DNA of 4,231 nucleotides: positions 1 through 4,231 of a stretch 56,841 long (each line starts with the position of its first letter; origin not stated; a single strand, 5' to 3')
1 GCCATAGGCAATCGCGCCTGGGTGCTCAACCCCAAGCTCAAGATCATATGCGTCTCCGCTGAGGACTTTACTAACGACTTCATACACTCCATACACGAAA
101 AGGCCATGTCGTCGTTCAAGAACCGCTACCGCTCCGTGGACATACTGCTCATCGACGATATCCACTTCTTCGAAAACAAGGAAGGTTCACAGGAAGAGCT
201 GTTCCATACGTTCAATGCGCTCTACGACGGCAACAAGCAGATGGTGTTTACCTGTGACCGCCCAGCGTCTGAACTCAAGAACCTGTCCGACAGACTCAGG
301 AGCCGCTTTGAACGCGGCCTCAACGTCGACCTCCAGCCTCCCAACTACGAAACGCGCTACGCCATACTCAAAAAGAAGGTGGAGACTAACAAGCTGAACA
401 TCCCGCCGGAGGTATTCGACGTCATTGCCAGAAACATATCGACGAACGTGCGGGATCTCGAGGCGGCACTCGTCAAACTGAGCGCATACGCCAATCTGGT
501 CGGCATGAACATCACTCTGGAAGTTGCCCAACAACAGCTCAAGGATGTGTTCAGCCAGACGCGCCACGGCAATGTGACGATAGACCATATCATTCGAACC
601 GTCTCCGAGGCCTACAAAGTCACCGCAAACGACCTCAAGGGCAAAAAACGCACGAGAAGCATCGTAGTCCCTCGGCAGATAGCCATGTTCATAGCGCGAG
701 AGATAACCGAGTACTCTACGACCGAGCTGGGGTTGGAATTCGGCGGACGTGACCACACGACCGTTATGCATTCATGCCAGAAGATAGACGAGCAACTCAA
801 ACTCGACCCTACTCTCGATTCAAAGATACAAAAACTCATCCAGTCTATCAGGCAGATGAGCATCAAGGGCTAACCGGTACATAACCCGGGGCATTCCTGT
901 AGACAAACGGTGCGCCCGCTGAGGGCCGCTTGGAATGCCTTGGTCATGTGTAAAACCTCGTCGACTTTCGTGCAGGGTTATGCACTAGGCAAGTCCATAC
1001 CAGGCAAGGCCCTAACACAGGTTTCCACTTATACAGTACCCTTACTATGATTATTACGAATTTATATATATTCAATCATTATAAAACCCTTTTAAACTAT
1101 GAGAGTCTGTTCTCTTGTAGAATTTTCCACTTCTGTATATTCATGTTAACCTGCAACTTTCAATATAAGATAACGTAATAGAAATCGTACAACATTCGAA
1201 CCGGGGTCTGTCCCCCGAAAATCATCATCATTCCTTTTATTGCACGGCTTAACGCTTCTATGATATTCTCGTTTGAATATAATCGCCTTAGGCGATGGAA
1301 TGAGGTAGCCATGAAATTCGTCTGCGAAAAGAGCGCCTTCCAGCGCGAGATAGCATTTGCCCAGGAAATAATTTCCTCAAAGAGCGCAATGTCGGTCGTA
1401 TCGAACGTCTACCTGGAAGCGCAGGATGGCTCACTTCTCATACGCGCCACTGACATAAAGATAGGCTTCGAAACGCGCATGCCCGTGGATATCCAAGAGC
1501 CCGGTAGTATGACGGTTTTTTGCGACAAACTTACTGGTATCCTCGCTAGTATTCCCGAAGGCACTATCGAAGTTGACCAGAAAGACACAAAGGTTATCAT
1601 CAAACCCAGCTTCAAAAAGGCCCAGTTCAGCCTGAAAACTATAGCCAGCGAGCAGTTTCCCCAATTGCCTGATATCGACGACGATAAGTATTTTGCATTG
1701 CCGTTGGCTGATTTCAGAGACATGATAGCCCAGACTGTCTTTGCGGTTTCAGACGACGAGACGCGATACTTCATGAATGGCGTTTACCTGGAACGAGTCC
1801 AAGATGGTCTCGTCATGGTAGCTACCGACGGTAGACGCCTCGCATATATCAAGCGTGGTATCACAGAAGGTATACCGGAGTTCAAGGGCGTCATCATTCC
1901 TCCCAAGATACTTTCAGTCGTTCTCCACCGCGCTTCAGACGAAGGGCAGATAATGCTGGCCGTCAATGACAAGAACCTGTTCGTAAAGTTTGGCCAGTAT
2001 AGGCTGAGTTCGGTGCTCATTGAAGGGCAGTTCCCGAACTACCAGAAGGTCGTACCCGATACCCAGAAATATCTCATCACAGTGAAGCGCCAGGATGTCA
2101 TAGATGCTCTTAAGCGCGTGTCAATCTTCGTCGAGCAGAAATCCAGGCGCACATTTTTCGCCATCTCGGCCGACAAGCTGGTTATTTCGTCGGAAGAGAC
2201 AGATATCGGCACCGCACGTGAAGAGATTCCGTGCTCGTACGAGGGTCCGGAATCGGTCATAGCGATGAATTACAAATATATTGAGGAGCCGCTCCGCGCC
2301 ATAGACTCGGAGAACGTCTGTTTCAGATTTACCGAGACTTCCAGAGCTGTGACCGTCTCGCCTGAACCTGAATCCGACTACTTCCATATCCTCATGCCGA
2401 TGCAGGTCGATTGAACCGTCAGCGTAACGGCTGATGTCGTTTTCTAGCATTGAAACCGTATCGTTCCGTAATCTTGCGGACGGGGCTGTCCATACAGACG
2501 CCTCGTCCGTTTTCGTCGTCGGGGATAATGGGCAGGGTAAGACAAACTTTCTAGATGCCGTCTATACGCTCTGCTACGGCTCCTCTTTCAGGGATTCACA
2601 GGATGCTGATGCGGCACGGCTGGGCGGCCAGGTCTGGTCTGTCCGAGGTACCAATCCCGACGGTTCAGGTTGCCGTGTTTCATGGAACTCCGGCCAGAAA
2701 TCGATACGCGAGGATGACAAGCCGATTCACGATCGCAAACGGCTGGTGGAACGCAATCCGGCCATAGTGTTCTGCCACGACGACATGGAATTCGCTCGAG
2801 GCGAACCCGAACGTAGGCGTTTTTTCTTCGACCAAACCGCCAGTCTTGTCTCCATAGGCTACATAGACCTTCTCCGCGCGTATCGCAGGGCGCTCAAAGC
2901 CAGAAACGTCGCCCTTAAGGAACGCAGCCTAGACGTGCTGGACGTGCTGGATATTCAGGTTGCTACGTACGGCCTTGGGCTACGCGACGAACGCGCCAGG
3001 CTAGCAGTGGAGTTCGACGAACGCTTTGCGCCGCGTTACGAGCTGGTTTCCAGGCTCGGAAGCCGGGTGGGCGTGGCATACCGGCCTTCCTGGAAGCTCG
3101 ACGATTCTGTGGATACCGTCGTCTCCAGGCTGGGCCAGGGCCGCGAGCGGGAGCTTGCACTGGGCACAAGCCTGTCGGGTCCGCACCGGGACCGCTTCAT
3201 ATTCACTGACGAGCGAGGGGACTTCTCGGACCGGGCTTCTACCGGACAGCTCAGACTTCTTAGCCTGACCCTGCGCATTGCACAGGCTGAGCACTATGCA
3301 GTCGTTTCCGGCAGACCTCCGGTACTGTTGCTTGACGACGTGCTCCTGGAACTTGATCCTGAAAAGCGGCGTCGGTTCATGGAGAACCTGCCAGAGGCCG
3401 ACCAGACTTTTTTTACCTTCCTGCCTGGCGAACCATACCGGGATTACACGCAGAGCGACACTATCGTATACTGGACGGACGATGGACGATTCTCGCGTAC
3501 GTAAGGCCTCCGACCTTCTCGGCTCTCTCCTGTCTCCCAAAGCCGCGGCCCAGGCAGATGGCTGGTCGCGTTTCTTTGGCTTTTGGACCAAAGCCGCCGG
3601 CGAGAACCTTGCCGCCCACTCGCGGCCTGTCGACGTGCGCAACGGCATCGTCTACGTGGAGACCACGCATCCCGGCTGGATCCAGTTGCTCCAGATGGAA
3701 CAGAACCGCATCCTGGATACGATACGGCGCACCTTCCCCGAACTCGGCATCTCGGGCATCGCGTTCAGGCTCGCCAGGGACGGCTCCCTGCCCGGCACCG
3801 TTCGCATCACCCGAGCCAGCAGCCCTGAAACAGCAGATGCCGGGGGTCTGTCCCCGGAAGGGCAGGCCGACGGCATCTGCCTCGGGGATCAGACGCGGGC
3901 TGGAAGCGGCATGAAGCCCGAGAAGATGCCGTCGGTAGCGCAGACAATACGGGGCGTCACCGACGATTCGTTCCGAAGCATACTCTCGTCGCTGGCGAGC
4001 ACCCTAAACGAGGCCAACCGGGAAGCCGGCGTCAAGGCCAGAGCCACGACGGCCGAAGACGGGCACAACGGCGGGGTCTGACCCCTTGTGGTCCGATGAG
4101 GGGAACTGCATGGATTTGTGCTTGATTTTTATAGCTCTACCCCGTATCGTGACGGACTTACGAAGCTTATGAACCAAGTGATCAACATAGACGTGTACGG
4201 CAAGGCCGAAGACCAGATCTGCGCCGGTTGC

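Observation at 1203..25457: Hyper-abundant 10-14-nt motif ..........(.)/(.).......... throughout the core DNA, absent from the accessory half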

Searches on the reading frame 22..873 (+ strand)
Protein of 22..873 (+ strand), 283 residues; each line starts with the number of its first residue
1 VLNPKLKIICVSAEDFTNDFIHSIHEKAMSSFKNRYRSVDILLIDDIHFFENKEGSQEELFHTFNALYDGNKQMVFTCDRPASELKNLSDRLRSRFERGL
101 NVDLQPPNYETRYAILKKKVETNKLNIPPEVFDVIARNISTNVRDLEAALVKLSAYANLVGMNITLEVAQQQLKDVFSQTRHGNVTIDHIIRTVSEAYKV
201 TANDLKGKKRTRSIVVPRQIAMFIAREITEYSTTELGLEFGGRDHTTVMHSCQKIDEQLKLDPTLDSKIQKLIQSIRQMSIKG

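Call 7: search_protein_families(library=pfam, proteins=[window:22-873:+])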
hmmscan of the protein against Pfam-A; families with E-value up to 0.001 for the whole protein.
window:22-873:+ (283 aa): 3 families
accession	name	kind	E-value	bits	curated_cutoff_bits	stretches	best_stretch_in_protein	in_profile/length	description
PF00308.24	Bac_DnaA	-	1.5e-37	129.7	23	1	3-103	62-162/162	Bacterial DnaA ATPAse domain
PF08299.17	Bac_DnaA_C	-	9.7e-30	102.8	31.5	1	187-255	1-69/69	Bacterial dnaA protein helix-turn-helix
PF00004.35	AAA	-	0.00023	22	21.2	0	6-103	24-130/131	ATPase family associated with various cellular activities (AAA)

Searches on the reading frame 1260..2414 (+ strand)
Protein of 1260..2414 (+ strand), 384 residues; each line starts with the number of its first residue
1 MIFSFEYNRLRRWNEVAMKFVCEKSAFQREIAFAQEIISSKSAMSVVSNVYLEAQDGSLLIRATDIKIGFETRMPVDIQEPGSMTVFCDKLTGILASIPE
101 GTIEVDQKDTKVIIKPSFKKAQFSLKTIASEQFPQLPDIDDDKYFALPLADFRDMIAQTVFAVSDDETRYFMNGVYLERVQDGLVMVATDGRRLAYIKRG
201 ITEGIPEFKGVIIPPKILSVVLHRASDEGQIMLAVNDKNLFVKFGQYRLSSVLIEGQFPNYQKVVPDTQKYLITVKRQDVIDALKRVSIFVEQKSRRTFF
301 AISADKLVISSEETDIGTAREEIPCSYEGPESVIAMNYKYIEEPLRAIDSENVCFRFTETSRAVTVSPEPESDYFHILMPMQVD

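Call 7: search_protein_families(library=pfam, proteins=[window:1260-2414:+])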
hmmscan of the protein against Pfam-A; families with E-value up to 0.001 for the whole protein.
window:1260-2414:+ (384 aa): 3 families
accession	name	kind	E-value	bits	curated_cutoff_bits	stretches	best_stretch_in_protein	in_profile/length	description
PF00712.24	DNA_pol3_beta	-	6e-26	91.4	24.4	1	18-137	1-120/120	DNA polymerase III beta subunit, N-terminal domain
PF02767.21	DNA_pol3_beta_2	-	2.2e-24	86.4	27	1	147-260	2-116/116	DNA polymerase III beta subunit, central domain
PF02768.20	DNA_pol3_beta_3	-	2.2e-21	76.4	27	1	263-381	2-120/121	DNA polymerase III beta subunit, C-terminal domain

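Call 33: find_encoding_contigs(protein=window:1260-2411:+, flank=10000, max_places=6)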
Protein window:1260-2411:+ (384 aa): no gene with exactly this product is on record in the collection.

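Call 36: find_encoding_contigs(protein=window:1311-2411:+, flank=10000, max_places=6)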
Protein window:1311-2411:+ (367 aa): 4 contigs read that carry it; 4 places shown.
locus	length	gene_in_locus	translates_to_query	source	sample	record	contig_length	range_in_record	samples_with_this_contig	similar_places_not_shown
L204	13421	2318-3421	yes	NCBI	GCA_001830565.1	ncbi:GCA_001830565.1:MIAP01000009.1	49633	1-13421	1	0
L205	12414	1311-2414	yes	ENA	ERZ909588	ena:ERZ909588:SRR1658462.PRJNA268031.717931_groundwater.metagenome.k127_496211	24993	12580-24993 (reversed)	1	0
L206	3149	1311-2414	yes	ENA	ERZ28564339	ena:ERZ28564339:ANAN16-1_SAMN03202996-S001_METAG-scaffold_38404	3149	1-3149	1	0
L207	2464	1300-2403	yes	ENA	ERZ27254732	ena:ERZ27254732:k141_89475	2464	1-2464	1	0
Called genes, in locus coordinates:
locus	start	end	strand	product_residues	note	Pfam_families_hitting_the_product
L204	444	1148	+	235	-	-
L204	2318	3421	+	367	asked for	PF00712:DNA_pol3_beta, PF02767:DNA_pol3_beta_2, PF02768:DNA_pol3_beta_3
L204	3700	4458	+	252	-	-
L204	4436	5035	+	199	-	PF05258:DciA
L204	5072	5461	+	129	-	-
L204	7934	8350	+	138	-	PF07238:PilZ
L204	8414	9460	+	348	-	PF01544:CorA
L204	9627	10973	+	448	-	PF13375:RnfC_N, PF01512:Complex1_51K, PF12797:Fer4_2 (faint), PF13237:Fer4_10 (faint), PF13187:Fer4_9 (weak), PF13534:Fer4_17 (faint)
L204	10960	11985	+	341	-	PF03116:NQR2_RnfD_RnfE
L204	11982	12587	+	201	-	PF04205:FMN_bind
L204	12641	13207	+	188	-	PF02508:Rnf-Nqr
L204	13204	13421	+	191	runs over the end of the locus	PF02508:Rnf-Nqr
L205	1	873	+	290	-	?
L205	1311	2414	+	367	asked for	PF00712:DNA_pol3_beta, PF02767:DNA_pol3_beta_2, PF02768:DNA_pol3_beta_3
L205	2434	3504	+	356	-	PF02463:SMC_N, PF13304:AAA_21 (faint)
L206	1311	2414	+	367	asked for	PF00712:DNA_pol3_beta, PF02767:DNA_pol3_beta_2, PF02768:DNA_pol3_beta_3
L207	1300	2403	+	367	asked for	PF00712:DNA_pol3_beta, PF02767:DNA_pol3_beta_2, PF02768:DNA_pol3_beta_3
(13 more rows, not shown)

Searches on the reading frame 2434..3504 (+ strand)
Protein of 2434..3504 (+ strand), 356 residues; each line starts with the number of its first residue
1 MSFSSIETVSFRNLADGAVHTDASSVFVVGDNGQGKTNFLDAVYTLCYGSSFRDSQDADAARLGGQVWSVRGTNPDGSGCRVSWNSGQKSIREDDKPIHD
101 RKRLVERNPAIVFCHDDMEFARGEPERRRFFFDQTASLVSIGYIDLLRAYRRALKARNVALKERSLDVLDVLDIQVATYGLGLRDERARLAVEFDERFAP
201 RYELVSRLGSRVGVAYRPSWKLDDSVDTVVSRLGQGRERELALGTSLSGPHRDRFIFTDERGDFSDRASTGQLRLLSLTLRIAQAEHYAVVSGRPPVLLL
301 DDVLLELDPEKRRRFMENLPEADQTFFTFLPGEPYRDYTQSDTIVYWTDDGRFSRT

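Call 7: search_protein_families(library=pfam, proteins=[window:2434-3504:+])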
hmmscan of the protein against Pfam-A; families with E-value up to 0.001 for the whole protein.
window:2434-3504:+ (356 aa): 3 families
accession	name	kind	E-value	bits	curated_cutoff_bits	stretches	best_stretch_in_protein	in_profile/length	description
PF02463.25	SMC_N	-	4.2e-12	46.4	40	1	4-324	3-188/220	RecF/RecN/SMC N terminal domain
PF13304.12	AAA_21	-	5.3e-09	37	27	0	27-91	3-58/304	AAA domain, putative AbiEii toxin, Type IV TA system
PF13555.12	AAA_29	-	0.00099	19.2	27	0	19-51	17-50/61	P-loop containing region of AAA domain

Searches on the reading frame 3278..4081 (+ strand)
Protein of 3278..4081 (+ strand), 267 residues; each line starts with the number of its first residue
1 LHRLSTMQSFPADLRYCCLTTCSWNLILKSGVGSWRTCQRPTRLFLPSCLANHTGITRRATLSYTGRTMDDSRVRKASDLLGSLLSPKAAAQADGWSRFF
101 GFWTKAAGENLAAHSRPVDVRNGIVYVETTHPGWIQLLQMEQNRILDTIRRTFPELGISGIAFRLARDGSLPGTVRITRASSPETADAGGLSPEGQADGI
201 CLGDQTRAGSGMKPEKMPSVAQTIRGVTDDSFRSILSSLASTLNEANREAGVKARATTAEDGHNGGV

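Call 7: search_protein_families(library=pfam, proteins=[window:3278-4081:+])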
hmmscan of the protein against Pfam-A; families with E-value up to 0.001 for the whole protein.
window:3278-4081:+ (267 aa): 1 family
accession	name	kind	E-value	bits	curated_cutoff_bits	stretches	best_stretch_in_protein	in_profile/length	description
PF05258.17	DciA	-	2.1e-16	60.4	24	1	77-163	2-89/89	Dna[CI] antecedent, DciA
